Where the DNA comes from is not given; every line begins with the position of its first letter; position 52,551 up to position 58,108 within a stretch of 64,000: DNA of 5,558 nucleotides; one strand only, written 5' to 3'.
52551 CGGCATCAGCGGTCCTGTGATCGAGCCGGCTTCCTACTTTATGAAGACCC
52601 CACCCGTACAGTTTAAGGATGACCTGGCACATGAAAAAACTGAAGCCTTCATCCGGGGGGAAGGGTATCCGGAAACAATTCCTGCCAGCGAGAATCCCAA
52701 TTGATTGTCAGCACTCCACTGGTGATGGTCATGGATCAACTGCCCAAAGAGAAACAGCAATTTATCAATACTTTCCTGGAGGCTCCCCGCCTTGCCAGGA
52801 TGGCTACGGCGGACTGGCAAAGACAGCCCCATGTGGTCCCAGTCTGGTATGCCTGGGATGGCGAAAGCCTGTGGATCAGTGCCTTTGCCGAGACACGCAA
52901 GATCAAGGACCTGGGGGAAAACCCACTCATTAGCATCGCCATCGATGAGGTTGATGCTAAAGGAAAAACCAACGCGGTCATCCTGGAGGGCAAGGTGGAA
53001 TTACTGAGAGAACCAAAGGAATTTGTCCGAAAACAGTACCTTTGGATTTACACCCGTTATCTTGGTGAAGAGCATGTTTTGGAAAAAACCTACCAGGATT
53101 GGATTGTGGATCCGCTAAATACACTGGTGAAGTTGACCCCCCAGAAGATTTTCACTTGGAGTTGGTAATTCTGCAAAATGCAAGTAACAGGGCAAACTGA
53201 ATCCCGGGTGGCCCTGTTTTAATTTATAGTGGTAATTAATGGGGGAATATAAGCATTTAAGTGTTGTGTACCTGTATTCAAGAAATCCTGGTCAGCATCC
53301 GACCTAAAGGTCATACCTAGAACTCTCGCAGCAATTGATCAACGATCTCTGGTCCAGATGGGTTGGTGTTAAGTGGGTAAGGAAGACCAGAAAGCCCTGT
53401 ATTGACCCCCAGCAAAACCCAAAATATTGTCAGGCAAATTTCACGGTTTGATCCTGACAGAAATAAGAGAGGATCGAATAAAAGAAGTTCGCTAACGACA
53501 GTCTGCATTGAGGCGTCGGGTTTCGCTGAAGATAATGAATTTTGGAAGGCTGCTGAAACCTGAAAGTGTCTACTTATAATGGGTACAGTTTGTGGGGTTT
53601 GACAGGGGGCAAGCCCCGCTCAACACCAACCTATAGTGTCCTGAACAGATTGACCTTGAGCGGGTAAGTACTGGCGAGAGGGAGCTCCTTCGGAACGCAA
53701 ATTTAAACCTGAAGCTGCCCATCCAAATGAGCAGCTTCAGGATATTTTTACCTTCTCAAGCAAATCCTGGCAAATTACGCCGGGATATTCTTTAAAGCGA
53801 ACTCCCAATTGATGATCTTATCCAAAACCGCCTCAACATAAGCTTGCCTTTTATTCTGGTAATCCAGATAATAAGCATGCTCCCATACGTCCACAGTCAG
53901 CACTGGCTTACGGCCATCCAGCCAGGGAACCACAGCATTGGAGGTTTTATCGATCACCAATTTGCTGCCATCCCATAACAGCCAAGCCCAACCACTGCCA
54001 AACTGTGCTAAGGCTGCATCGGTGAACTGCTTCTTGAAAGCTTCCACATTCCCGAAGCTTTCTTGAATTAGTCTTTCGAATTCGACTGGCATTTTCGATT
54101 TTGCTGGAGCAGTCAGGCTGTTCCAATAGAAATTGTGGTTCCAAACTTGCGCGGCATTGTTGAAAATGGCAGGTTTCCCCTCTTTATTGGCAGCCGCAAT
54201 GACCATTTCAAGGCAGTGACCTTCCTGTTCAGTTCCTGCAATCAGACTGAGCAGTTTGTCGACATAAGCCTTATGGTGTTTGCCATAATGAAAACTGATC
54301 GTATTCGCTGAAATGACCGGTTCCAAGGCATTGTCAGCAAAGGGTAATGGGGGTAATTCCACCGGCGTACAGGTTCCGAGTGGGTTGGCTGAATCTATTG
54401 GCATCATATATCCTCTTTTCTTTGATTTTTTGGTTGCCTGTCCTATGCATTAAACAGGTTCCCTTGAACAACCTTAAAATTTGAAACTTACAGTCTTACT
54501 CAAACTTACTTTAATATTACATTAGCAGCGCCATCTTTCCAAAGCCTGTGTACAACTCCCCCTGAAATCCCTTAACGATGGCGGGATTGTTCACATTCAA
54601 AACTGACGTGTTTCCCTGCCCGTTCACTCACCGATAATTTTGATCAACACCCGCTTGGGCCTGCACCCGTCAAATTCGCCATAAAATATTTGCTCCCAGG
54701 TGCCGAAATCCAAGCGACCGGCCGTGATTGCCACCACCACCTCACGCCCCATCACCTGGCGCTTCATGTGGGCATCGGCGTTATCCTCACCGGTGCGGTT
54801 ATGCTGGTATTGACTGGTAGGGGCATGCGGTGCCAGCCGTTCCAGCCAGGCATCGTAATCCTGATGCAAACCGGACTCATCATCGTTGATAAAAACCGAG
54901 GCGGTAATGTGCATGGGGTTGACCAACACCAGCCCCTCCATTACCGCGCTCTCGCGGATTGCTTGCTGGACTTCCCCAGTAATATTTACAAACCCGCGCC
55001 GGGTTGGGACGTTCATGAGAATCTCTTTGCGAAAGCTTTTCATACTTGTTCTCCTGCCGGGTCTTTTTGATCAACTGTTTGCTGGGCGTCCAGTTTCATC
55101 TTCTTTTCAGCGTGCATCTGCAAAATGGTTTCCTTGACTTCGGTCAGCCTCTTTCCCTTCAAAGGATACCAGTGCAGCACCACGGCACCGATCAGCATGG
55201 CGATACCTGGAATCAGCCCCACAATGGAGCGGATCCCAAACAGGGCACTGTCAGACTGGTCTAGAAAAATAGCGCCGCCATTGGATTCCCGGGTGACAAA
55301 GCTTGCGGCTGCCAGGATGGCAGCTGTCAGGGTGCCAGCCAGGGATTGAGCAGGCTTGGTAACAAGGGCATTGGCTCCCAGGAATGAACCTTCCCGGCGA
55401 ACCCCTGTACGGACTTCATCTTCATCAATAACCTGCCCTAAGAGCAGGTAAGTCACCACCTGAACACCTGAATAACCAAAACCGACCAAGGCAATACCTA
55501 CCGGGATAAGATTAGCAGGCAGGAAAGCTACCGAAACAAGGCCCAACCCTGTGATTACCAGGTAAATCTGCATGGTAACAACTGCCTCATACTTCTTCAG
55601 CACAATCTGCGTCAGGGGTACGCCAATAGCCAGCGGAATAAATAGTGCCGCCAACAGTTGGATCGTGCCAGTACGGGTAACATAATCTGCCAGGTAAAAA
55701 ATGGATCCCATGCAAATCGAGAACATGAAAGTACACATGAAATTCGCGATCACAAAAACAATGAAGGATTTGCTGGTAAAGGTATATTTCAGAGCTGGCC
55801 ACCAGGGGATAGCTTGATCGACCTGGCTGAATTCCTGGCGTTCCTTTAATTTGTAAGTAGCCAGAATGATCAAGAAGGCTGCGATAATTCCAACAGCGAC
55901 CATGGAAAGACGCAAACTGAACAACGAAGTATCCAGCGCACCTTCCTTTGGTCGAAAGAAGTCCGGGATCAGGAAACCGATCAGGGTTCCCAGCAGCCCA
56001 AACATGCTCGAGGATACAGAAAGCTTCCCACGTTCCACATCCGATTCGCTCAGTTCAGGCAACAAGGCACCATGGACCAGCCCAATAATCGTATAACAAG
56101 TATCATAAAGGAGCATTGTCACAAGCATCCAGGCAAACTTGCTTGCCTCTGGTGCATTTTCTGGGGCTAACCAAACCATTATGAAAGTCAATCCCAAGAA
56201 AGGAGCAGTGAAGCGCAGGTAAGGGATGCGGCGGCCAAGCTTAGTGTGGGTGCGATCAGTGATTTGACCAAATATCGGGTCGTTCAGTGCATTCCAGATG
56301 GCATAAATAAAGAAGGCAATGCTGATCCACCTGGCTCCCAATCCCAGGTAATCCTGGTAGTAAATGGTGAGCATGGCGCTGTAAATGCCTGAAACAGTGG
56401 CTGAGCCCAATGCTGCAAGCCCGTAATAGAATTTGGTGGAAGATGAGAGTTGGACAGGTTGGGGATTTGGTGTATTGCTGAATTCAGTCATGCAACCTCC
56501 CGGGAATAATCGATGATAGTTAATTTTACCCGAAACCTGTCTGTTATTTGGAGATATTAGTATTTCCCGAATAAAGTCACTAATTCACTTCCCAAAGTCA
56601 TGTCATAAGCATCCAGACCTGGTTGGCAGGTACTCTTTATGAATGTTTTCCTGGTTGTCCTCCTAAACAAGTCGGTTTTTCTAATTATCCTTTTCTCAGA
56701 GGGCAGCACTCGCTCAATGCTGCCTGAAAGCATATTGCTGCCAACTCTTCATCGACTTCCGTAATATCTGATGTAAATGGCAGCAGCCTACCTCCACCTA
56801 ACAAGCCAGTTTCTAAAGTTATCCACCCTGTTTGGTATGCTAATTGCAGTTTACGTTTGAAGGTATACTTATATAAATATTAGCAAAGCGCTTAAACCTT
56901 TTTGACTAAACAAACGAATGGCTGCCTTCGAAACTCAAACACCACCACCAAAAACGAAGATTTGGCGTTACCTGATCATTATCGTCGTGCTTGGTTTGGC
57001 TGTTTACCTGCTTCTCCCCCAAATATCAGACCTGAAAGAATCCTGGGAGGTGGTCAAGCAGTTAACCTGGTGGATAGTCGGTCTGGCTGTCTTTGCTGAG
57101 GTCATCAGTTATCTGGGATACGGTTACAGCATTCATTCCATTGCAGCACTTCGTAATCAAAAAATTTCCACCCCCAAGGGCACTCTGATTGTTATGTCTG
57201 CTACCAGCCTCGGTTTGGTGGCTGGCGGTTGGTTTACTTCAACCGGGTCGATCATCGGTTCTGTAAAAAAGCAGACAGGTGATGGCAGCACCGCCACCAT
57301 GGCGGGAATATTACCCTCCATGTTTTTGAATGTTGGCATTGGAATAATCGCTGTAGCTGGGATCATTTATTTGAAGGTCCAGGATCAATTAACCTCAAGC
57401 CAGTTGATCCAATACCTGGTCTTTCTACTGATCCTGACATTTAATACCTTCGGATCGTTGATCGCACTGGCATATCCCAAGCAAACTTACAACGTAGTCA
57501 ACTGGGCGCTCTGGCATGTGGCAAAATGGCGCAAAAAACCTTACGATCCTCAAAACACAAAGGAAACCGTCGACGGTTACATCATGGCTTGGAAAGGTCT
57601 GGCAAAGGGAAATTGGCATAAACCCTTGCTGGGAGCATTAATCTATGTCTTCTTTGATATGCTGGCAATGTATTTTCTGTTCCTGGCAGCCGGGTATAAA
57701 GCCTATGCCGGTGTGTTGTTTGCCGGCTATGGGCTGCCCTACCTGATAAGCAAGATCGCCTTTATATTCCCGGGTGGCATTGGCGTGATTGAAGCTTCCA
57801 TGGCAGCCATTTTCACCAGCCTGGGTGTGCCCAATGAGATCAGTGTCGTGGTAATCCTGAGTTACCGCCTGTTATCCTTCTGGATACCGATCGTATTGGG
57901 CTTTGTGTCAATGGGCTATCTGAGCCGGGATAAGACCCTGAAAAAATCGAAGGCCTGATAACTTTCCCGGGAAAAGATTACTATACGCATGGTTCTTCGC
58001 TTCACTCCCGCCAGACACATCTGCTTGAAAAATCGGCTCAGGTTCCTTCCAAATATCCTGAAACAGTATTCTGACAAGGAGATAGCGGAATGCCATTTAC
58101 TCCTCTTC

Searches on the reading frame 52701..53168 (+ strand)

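Call 17: search_protein_families(library=pfam, proteins=[window:52701-53168:+])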
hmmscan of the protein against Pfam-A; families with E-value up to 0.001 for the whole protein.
window:52701-53168:+ (155 aa): 2 families
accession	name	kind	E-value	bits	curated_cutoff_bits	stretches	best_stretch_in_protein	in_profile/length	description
PF01243.27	PNPOx_N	-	2.6e-17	63.7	28.1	1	22-153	5-119/120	Pyridoxamine 5'-phosphate oxidase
PF12900.13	Pyridox_ox_2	-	2.8e-07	31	27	1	22-107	5-95/140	Pyridoxamine 5'-phosphate oxidase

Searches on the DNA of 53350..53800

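Call 12: search_rna_families(source=window, start=53350, end=53800, threshold=evalue, max_evalue=10, show_alignments=3)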
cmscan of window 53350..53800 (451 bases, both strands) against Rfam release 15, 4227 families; matches with E-value up to 10: 9.
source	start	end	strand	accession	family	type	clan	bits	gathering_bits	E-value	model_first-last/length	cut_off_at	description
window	53649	53757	+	RF01719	Pseudomon-1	Gene; sRNA;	-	20.6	50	0.093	1-116/116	no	Pseudomon-1/ErsA RNA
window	53708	53741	-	RF03941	mir-3158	Gene; miRNA;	-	17.5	97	1.9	1-81/81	no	mir-3158 microRNA precursor family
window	53524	53599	+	RF01526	ceN106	Gene; snRNA; snoRNA; CD-box;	-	17.4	60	0.69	1-77/77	no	C. elegans snoRNA ceN106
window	53703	53746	-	RF03278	mir-980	Gene; miRNA;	-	15.6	47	1.7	1-80/80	no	mir-980 microRNA precursor family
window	53709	53740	-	RF03957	mir-5856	Gene; miRNA;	-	15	90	3.5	1-70/70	no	mir-5856 microRNA precursor family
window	53505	53569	+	RF01926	mir-981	Gene; miRNA;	-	14.9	51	0.34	1-86/86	no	mir-981 microRNA precursor family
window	53695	53774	+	RF01694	Bacteroides-1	Gene; sRNA;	-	14.7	43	9.5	1-82/82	no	Bacteroides-1 RNA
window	53457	53486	+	RF03055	RAGATH-30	Gene; sRNA;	-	13.6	59.5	6.4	1-59/59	no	RAGATH-30 RNA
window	53375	53415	-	RF02108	DLEU2_4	Gene; lncRNA;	-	12.2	40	8.4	1-58/58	no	Deleted in lymphocytic leukemia 2 conserved region 4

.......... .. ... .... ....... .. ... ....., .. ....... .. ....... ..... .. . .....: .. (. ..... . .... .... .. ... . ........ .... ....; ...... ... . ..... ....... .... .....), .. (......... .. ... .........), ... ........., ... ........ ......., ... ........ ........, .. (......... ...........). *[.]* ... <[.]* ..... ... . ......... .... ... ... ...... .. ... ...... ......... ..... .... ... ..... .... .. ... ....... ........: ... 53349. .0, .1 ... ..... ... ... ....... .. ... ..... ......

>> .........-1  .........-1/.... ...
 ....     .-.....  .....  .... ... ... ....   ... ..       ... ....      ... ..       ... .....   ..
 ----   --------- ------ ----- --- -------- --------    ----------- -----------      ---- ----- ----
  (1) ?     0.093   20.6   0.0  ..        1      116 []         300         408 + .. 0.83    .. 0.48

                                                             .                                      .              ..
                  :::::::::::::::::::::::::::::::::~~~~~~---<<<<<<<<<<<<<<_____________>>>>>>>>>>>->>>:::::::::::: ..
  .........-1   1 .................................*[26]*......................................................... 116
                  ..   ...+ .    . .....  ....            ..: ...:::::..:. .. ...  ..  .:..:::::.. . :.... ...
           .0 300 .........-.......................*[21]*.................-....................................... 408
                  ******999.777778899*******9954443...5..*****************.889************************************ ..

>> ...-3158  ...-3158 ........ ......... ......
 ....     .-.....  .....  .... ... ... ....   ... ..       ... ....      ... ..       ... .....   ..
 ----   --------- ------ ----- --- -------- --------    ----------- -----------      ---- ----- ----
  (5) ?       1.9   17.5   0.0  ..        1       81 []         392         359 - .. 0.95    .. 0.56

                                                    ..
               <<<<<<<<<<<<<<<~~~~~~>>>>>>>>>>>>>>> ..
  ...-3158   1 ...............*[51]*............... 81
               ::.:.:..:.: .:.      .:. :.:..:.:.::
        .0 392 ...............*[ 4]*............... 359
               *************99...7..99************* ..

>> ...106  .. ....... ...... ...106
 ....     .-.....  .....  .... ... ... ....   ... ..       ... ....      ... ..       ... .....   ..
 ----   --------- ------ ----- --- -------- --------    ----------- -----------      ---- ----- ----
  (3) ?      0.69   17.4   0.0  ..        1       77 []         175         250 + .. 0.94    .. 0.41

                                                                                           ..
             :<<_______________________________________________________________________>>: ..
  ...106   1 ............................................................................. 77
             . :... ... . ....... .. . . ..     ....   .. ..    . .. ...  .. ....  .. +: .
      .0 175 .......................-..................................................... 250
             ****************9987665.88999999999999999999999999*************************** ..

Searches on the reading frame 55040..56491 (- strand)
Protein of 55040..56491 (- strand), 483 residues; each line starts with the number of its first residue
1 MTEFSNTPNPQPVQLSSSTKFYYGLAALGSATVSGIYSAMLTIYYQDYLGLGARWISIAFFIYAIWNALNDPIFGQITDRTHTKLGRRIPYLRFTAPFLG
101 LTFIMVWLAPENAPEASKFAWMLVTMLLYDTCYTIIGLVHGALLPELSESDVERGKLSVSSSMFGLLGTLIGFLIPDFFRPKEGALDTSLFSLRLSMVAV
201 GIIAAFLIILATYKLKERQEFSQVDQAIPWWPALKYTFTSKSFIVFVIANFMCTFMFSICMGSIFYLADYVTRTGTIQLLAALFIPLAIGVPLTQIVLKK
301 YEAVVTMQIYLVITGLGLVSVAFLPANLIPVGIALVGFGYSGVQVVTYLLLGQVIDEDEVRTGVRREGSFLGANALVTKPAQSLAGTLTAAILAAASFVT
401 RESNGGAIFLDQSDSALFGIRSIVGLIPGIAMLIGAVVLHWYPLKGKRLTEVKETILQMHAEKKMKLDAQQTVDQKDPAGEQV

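Call 17: search_protein_families(library=pfam, proteins=[window:55040-56491:-])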
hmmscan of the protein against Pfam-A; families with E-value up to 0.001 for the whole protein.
window:55040-56491:- (483 aa): 2 families
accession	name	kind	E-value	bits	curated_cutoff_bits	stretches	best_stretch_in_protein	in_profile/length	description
PF13347.12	MFS_2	-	3.3e-62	210.9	27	1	23-445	2-426/427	MFS/sugar transport protein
PF07690.21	MFS_1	-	3.1e-11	43.3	33.4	1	25-359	3-327/347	Major Facilitator Superfamily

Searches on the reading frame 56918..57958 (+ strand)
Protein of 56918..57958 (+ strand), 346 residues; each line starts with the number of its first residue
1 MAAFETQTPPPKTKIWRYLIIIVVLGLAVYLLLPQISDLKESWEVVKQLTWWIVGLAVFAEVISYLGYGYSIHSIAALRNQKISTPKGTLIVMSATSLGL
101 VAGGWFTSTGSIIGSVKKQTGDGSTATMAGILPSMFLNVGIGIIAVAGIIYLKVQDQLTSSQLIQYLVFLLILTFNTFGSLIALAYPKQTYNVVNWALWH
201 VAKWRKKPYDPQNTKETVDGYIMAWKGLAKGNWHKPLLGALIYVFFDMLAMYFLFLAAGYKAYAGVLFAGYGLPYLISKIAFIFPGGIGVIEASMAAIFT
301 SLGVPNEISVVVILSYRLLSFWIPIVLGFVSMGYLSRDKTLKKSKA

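Call 17: search_protein_families(library=pfam, proteins=[window:56918-57958:+])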
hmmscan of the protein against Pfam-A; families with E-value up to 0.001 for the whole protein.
window:56918-57958:+ (346 aa): 1 family
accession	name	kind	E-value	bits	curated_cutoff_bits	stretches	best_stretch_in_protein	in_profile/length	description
PF03706.18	LPG_synthase_TM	-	7.9e-19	68.7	33.4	1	23-328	1-302/302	Lysylphosphatidylglycerol synthase TM region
